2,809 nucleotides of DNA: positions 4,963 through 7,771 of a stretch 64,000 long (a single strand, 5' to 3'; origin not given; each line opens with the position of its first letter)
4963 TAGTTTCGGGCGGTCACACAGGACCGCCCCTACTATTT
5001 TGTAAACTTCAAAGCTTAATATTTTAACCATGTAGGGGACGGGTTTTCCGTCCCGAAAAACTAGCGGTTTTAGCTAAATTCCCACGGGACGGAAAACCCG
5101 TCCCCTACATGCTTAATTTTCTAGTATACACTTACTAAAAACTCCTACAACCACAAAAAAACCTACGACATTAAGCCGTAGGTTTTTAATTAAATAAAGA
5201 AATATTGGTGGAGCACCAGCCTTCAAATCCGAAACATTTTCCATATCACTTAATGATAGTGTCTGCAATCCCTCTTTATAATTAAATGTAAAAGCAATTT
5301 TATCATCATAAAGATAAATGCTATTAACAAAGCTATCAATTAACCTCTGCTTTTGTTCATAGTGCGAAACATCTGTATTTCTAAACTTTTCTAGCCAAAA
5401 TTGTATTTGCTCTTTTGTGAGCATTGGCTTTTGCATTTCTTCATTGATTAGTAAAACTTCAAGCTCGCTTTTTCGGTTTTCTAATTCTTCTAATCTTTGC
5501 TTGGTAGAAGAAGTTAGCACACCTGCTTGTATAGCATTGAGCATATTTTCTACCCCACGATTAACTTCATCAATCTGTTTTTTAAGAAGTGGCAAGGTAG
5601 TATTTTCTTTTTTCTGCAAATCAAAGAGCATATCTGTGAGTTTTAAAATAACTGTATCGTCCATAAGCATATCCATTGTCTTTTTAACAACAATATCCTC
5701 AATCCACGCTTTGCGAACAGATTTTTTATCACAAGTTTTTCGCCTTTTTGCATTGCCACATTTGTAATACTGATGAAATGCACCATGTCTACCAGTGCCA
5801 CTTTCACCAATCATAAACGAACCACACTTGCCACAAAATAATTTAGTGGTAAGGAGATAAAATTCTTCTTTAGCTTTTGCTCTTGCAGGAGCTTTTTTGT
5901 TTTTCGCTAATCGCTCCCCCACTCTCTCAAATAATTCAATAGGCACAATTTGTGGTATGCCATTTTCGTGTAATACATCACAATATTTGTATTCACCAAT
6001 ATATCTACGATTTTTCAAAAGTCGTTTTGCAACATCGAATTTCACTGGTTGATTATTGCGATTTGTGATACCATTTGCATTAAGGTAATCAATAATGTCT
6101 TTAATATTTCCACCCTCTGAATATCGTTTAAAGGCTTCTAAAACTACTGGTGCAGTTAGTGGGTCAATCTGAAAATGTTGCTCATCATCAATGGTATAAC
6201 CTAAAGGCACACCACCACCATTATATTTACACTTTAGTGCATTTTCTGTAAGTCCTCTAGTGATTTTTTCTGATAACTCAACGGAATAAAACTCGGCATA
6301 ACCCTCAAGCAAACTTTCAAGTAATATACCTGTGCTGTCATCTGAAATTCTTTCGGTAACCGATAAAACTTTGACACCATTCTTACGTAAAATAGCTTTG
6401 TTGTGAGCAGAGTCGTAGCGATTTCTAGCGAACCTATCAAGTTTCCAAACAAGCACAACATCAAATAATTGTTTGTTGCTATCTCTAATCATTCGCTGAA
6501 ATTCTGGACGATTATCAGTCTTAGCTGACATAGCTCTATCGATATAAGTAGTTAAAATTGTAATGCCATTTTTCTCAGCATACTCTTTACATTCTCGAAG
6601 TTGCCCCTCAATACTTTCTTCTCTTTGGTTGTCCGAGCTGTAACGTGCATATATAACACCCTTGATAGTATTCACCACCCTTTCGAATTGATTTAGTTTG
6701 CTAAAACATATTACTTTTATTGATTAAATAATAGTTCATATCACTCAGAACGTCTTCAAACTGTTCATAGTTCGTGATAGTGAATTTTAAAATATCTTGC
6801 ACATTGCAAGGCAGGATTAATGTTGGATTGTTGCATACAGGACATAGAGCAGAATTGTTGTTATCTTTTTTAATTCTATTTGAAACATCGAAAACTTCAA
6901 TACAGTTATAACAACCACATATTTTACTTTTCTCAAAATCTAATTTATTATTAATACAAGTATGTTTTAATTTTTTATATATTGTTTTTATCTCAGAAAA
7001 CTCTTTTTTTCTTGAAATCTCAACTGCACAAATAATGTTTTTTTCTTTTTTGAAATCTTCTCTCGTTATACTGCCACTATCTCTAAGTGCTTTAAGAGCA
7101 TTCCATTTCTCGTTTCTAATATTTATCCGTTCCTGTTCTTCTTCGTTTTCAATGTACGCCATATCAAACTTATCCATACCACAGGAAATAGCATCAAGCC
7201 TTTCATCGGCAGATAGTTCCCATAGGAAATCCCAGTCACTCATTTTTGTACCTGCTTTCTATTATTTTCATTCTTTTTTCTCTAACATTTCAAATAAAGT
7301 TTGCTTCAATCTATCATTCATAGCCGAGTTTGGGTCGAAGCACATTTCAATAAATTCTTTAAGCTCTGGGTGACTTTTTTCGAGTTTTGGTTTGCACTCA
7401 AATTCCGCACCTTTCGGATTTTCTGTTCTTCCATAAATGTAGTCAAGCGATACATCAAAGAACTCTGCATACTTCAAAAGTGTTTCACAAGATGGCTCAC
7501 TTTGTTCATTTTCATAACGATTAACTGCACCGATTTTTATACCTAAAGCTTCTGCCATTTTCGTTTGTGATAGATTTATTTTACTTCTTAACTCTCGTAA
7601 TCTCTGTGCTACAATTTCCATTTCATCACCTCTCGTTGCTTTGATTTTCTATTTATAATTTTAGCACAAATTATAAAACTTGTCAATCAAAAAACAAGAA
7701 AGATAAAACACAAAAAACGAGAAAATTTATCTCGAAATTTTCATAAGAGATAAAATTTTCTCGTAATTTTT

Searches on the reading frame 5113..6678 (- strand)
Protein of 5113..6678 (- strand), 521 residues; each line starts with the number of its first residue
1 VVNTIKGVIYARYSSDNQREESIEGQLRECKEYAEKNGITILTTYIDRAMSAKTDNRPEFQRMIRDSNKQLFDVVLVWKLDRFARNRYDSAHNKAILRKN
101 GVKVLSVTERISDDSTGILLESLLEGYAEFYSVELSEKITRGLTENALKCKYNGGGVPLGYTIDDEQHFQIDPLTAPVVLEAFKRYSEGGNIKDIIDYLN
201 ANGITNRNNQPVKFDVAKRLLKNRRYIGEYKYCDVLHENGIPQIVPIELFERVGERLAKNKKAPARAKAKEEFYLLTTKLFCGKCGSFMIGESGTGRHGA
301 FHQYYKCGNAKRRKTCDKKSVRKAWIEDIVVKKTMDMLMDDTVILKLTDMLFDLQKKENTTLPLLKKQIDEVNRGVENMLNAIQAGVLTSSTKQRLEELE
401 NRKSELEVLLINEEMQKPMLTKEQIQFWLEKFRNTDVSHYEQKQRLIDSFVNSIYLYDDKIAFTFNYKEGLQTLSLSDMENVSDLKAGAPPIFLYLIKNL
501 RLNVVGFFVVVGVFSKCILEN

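Call 3: search_protein_families(library=pfam, proteins=[window:5113-6678:-], max_evalue=0.1)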
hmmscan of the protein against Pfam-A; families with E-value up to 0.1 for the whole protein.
window:5113-6678:- (521 aa): 4 families
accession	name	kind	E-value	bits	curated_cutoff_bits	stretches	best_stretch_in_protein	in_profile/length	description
PF00239.26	Resolvase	-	2.1e-30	106.1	23.3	1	8-148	2-141/145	Resolvase, N terminal domain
PF13408.12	Zn_ribbon_recom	-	8.4e-14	52.1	25.3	1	275-332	1-55/58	Recombinase zinc beta ribbon domain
PF07508.19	Recombinase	-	2.7e-12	47.3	21.1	1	175-260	3-102/102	Recombinase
PF14193.11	DUF4315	-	0.04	14.4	27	0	392-443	19-70/79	Domain of unknown function (DUF4315)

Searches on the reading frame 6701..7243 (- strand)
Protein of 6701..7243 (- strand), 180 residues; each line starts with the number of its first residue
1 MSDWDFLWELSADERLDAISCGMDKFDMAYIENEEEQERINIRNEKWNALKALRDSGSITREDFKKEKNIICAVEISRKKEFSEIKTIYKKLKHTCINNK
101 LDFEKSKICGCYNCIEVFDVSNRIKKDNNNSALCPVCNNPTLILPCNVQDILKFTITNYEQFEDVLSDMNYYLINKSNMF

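Call 3: search_protein_families(library=pfam, proteins=[window:6701-7243:-], max_evalue=0.1)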
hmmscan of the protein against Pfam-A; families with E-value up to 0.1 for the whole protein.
window:6701-7243:- (180 aa): 1 family
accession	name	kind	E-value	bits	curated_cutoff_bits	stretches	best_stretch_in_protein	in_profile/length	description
PF09851.14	SHOCT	-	0.0027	17.9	27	1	50-69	6-25/28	Short C-terminal domain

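Call 4: search_protein_families(library=padloc, proteins=[window:6701-7243:-], max_evalue=0.1)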
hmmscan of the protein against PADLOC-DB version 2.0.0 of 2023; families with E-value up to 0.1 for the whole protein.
window:6701-7243:- (180 aa): 0 families

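Call 5: search_protein_families(library=ncbifam, proteins=[window:6701-7243:-], max_evalue=0.1)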
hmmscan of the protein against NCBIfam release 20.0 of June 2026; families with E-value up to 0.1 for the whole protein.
window:6701-7243:- (180 aa): 1 family
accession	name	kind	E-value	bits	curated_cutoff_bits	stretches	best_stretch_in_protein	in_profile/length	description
NF007171.0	PRK09602.1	subfamily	0.05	12.4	387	1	31-131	240-337/397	YchF-related putative GTPase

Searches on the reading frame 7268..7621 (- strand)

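Call 3: search_protein_families(library=pfam, proteins=[window:7268-7621:-], max_evalue=0.1)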
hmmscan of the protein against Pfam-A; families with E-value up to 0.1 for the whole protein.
window:7268-7621:- (117 aa): 9 families
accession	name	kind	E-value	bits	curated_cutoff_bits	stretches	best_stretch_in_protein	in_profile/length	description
PF01381.28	HTH_3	-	9.9e-15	54.8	23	1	8-62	1-55/55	Helix-turn-helix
PF12844.13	HTH_19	-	1.8e-12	47.4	30.2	1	6-63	2-59/64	Helix-turn-helix domain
PF13560.12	HTH_31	-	1.4e-07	32.2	27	1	5-58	3-57/64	Helix-turn-helix domain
PF13443.12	HTH_26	-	2.8e-05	24.7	22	1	7-59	1-54/63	Cro/C1-type HTH DNA-binding domain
PF15731.11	MqsA_antitoxin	-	0.00022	21.8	30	1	6-47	72-113/131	Antitoxin component of bacterial toxin-antitoxin system, MqsA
PF13412.12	HTH_24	-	0.014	15.4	21.9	1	8-36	9-37/48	Winged helix-turn-helix DNA-binding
PF15978.11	TnsD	-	0.027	13.9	32.4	1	4-48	187-231/355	Tn7-like transposition protein D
PF00157.23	Pou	-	0.056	13.8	27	0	2-32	7-37/72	Pou domain - N-terminal to homeobox domain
PF15943.11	YdaS_toxin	-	0.062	13.6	30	1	18-41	10-33/65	Bacterial toxin YdaS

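Call 4: search_protein_families(library=padloc, proteins=[window:7268-7621:-], max_evalue=0.1)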
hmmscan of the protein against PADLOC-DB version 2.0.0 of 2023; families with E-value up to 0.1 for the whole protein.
window:7268-7621:- (117 aa): 16 families
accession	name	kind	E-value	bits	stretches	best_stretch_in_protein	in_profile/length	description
PDLC02926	HTH_VI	-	3.3e-12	44.5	1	6-71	4-69/92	-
PDLC03947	RmrA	-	2.9e-10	37.5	1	3-74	11-82/383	-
PDLC03945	RmrA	-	5.2e-08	30.5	1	6-70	5-69/394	-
PDLC03952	RmrA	-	6.5e-08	29.8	1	3-69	22-88/395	-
PDLC03951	RmrA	-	1.5e-07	28.8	1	5-65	10-70/400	-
PDLC03954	RmrA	-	2e-07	28.3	1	4-69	11-76/380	-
PDLC04142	capH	-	2.8e-07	29.5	1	3-93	6-75/103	capH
PDLC03949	RmrA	-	4.5e-07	27.1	1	5-67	4-66/363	-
PDLC03944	RmrA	-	5.6e-07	27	1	3-66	6-69/384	-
PDLC03956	RmrA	-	1.5e-05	22.2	1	3-74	8-80/399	-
PDLC03948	RmrA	-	7.4e-05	19.8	1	4-62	9-67/397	-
PDLC03946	RmrA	-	0.0002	18.2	1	5-65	4-64/357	-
PDLC03955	RmrA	-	0.00031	18.1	1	7-62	24-79/371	-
PDLC03664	Control_protein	-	0.00096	17.6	1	5-57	15-67/74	control protein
PDLC03671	Control_protein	-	0.0028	15.9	1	2-57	13-68/84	control protein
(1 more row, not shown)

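Call 5: search_protein_families(library=ncbifam, proteins=[window:7268-7621:-], max_evalue=0.1)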
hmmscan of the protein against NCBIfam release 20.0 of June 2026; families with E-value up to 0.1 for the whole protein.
window:7268-7621:- (117 aa): 20 families
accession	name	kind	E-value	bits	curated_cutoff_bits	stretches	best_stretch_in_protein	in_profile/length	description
NF041951.1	phage_RstR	subfamily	2.2e-18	66.5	80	1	4-74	3-74/108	RstR family transcriptional repressor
NF003162.0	PRK04140.1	equivalog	1.2e-08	34.4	263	1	3-59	126-182/317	transcriptional regulator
TIGR03830.1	CxxCG_CxxCG_HTH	subfamily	4.3e-08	33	61.8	1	3-45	65-107/127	type II TA system antitoxin MqsA family protein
NF007257.0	PRK09706.1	subfamily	1.3e-07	31.5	101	1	3-81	5-86/135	transcriptional repressor DicA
NF052239.1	antitox_spr1629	equivalog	1.3e-07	31.1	335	1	6-67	5-66/377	spr1629 family repressor/antitoxin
NF007408.0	PRK09943.1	equivalog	4.1e-07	29.7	211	1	5-70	9-74/185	HTH-type transcriptional regulator PuuR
NF038139.1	Reg_Aceta_RamB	equivalog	9.1e-06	24.6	700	1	4-62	3-61/465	acetate metabolism transcriptional regulator RamB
NF007271.0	PRK09726.1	equivalog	1.8e-05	24.7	79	1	4-70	13-79/88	type II toxin-antitoxin system antitoxin HipB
NF041575.1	antitoxPezA_Strep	equivalog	2.1e-05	24.5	290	1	4-65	2-63/158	type II toxin-antitoxin system antitoxin PezA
NF047542.1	telomere_Tap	equivalog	4e-05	22.5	600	1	9-79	23-89/695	telomere-associated protein Tap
TIGR00270.2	TIGR00270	equivalog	0.00013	21.8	110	1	5-59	77-131/159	multiprotein bridging factor aMBF1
TIGR03070.1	couple_hipB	subfamily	0.00066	19.6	71.65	1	4-56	3-55/58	type II toxin-antitoxin system Y4mF family antitoxin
NF041265.1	NadS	equivalog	0.001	19.3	60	1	8-44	35-71/94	NadS family protein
TIGR02607.1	antidote_HigA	equivalog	0.005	16.6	47.7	1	13-59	17-63/81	HigA family addiction module antitoxin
NF047948.1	male_kill_WMK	equivalog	0.007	15.8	300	1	4-63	6-65/300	WO male-killing family protein Wmk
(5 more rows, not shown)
